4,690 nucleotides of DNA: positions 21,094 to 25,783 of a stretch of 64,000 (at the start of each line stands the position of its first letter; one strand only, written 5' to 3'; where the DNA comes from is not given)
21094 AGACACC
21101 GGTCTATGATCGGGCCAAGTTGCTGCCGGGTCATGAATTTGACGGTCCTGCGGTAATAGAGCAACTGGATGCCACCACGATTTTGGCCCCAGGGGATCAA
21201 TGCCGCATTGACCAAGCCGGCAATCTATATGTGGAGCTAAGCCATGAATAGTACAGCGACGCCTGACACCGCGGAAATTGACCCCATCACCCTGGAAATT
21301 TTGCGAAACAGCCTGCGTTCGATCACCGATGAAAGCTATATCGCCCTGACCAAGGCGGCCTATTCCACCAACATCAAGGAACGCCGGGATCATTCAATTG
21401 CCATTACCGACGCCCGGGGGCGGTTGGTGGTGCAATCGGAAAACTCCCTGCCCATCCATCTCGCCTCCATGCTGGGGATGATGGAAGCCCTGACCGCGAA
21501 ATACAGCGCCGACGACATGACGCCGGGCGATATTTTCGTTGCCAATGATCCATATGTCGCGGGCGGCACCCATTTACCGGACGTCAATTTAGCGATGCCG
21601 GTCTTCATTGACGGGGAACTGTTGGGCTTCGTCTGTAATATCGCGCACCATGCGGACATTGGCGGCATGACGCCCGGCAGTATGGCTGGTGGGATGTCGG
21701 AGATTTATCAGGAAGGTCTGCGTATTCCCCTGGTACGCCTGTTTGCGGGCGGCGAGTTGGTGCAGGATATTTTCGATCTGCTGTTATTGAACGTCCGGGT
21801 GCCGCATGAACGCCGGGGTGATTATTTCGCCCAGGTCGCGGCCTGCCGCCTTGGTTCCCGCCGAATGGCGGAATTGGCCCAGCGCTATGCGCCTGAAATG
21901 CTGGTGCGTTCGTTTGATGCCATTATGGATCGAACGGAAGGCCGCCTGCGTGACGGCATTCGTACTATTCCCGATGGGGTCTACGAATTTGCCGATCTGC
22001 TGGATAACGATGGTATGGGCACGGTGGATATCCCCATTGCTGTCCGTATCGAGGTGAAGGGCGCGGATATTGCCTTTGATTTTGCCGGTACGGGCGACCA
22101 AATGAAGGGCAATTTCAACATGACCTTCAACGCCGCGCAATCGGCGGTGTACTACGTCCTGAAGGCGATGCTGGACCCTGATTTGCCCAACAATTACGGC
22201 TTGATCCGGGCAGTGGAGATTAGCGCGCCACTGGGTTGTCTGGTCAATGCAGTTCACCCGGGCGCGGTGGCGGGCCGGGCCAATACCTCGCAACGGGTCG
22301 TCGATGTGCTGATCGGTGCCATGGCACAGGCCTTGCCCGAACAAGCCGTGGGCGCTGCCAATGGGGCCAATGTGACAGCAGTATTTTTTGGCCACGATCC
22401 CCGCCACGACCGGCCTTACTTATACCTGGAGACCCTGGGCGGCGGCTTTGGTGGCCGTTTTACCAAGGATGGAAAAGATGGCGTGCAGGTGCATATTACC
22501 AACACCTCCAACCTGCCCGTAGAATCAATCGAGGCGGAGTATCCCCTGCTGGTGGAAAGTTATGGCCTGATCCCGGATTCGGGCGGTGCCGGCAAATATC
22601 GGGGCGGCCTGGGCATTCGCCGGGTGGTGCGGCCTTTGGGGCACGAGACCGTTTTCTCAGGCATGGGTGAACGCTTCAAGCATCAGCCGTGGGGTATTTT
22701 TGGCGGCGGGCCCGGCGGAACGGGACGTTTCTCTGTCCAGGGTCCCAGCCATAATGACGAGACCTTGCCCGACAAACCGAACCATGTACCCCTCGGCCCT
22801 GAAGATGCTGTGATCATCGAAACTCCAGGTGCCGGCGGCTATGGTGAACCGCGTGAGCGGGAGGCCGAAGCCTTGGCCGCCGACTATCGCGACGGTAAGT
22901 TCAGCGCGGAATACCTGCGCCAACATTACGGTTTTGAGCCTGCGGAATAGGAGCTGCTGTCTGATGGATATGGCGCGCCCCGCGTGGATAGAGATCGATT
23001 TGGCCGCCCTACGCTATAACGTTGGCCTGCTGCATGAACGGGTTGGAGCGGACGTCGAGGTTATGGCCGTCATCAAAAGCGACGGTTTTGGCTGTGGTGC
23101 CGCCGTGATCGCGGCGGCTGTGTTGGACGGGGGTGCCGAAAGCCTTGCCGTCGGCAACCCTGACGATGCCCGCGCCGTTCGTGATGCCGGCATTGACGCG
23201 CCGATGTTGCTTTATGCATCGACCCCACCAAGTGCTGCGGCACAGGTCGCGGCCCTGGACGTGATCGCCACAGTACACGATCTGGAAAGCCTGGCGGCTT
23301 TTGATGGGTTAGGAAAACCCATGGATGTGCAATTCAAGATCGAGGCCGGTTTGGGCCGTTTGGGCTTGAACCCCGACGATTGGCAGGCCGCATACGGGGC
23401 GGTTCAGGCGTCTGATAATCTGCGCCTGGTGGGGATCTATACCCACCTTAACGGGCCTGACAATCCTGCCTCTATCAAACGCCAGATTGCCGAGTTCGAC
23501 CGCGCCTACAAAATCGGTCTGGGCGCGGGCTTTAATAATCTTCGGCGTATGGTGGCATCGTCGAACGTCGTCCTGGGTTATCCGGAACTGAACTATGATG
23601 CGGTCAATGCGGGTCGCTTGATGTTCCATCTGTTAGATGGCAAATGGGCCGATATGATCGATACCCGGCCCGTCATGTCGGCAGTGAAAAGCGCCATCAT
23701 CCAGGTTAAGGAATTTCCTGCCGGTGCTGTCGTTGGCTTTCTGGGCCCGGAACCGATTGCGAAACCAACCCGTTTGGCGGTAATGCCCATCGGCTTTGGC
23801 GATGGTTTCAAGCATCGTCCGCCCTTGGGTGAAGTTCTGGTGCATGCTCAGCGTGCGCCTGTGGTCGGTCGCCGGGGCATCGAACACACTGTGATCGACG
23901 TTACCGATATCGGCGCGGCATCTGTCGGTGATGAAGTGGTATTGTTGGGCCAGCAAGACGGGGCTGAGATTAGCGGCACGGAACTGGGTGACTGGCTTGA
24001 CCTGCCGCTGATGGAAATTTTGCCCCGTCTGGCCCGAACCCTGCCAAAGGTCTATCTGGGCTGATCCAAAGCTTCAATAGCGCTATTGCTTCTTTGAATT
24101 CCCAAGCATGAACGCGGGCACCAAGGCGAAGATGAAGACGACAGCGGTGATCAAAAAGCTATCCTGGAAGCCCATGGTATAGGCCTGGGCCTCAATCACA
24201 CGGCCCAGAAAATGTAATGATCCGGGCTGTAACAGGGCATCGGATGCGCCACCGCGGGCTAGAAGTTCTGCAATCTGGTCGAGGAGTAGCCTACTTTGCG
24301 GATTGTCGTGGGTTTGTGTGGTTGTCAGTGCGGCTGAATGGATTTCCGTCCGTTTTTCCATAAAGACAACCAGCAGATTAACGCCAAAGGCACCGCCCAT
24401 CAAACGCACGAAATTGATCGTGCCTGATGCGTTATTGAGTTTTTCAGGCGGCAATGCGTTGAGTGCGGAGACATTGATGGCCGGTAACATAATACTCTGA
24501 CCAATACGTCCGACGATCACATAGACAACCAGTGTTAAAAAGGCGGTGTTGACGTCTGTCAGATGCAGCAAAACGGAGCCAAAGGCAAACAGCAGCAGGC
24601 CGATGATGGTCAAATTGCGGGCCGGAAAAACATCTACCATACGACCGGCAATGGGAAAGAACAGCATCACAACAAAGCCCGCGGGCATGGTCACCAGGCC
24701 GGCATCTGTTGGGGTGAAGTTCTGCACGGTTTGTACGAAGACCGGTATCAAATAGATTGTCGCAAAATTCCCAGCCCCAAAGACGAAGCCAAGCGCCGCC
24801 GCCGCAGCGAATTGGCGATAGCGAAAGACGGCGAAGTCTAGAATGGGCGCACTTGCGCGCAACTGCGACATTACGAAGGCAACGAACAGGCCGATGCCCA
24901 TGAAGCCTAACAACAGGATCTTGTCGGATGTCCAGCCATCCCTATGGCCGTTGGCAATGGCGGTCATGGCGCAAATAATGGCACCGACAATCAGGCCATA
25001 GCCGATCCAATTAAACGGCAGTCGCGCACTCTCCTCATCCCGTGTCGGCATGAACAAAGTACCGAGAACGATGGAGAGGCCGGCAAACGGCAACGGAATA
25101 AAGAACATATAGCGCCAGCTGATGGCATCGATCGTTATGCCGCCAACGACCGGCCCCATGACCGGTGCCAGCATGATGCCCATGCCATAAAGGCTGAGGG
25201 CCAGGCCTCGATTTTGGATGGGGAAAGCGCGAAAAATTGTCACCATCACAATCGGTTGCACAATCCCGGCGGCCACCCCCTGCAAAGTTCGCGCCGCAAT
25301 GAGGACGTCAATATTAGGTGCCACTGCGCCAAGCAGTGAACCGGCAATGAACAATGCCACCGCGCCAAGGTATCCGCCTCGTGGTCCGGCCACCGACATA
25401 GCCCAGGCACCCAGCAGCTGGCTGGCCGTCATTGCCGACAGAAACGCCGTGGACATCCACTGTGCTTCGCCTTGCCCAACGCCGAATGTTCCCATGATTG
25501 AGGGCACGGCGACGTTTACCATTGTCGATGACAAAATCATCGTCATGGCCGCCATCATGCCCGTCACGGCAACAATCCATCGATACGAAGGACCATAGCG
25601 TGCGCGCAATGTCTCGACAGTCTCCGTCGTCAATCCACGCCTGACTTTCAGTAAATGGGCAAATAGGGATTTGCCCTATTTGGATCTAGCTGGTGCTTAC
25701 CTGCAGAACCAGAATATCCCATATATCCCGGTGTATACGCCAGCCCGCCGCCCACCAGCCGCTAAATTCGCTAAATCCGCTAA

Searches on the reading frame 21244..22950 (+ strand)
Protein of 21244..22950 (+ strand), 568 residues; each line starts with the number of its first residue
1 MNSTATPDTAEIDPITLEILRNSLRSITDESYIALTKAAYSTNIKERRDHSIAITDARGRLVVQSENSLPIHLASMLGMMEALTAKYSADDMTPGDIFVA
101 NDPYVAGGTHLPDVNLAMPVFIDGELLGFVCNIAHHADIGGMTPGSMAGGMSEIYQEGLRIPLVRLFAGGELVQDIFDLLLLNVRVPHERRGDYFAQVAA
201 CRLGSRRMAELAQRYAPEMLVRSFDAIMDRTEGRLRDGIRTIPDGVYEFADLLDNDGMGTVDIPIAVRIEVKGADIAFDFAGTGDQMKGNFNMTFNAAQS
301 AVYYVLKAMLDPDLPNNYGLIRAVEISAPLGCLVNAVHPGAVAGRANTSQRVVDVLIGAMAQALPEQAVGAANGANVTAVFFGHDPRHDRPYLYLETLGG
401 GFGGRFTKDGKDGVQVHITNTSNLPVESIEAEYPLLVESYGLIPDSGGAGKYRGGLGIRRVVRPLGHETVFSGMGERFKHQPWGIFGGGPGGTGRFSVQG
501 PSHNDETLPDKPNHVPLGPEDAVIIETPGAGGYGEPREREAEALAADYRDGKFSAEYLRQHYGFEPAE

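Call 7: search_protein_families(library=pfam, proteins=[window:21244-22950:+])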
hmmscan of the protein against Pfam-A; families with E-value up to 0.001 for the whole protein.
window:21244-22950:+ (568 aa): 1 family
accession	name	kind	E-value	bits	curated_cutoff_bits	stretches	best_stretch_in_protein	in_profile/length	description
PF02538.19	Hydantoinase_B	-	1.1e-182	608.5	26.8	1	13-536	1-519/519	Hydantoinase B/oxoprolinase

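Call 55: search_protein_families(library=ncbifam, proteins=[window:21244-22950:+], max_evalue=1e-10)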
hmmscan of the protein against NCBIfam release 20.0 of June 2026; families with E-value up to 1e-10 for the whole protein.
window:21244-22950:+ (568 aa): 2 families
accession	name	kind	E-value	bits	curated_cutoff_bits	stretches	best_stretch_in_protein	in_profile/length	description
NF050157.1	CapLactmsBetCapB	equivalog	1.4e-86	291.1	1000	1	12-564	1-557/577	caprolactamase subunit beta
NF042976.1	AcphenoCarb_ApcD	equivalog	8.6e-32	110.2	1500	1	9-461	26-486/685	acetophenone carboxylase subunit delta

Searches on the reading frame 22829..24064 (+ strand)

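Call 7: search_protein_families(library=pfam, proteins=[window:22829-24064:+])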
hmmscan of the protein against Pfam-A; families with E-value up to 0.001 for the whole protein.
window:22829-24064:+ (411 aa): 2 families
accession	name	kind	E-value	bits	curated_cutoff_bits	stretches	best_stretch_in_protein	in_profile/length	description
PF01168.26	Ala_racemase_N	-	3.5e-43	148.3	24.1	1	56-267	1-217/220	Alanine racemase, N-terminal domain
PF00842.27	Ala_racemase_C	-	2e-23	82.8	25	1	285-409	3-127/127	Alanine racemase, C-terminal domain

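Call 55: search_protein_families(library=ncbifam, proteins=[window:22829-24064:+], max_evalue=1e-10)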
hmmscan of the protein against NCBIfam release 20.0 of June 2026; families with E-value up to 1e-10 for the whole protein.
window:22829-24064:+ (411 aa): 9 families
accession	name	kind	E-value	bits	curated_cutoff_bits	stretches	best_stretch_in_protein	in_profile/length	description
TIGR00492.1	alr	equivalog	2.3e-59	201.2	168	1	50-410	1-368/369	alanine racemase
NF033131.1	vanT-G-Cterm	exception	5.2e-57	193.4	460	1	52-409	3-368/368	serine racemase VanT catalytic subunit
NF008897.0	PRK11930.1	equivalog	2.6e-43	148.1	804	1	53-409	461-819/822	bifunctional UDP-N-acetylmuramoyl-tripeptide:D-alanyl-D-alanine ligase/alanine racemase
NF009879.0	PRK13340.1-4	subfamily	8.3e-40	136.8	434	1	50-409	40-404/406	alanine racemase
NF002970.2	PRK03646.1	exception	4.5e-33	114.7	600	1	48-376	1-326/356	catabolic alanine racemase DadX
NF033132.1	vanT-CELN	equivalog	7.4e-29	100.7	900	1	54-375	342-670/697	membrane-bound serine racemase VanT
NF033133.1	vanT-L-cat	exception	1.5e-21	77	750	1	52-372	8-335/366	serine racemase VanT-L catalytic subunit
NF000791.0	PRK00053.2-2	equivalog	1.7e-18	67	218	1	52-348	2-292/340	alanine racemase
NF000792.0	PRK00053.2-3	equivalog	2.1e-15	56.7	384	1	54-375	6-328/360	alanine racemase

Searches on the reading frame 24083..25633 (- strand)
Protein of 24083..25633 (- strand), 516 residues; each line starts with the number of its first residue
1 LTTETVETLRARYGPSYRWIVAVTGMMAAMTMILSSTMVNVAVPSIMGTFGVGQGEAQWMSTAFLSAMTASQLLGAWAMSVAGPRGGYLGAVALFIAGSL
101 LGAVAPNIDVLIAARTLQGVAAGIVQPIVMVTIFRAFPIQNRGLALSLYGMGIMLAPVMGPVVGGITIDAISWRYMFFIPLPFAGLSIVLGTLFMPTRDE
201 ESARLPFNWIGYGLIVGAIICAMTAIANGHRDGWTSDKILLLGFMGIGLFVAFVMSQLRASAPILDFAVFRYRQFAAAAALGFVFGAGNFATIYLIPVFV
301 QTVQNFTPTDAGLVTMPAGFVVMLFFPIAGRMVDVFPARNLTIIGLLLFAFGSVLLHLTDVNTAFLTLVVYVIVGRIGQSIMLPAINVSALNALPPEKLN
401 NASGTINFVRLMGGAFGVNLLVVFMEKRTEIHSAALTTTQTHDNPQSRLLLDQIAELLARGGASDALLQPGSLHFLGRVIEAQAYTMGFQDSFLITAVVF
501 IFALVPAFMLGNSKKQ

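Call 7: search_protein_families(library=pfam, proteins=[window:24083-25633:-])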
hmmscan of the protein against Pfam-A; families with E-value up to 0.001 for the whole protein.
window:24083-25633:- (516 aa): 1 family
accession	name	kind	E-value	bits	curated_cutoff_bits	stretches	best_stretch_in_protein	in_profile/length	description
PF07690.21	MFS_1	-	8.1e-48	163.5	33.4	1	27-417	3-346/347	Major Facilitator Superfamily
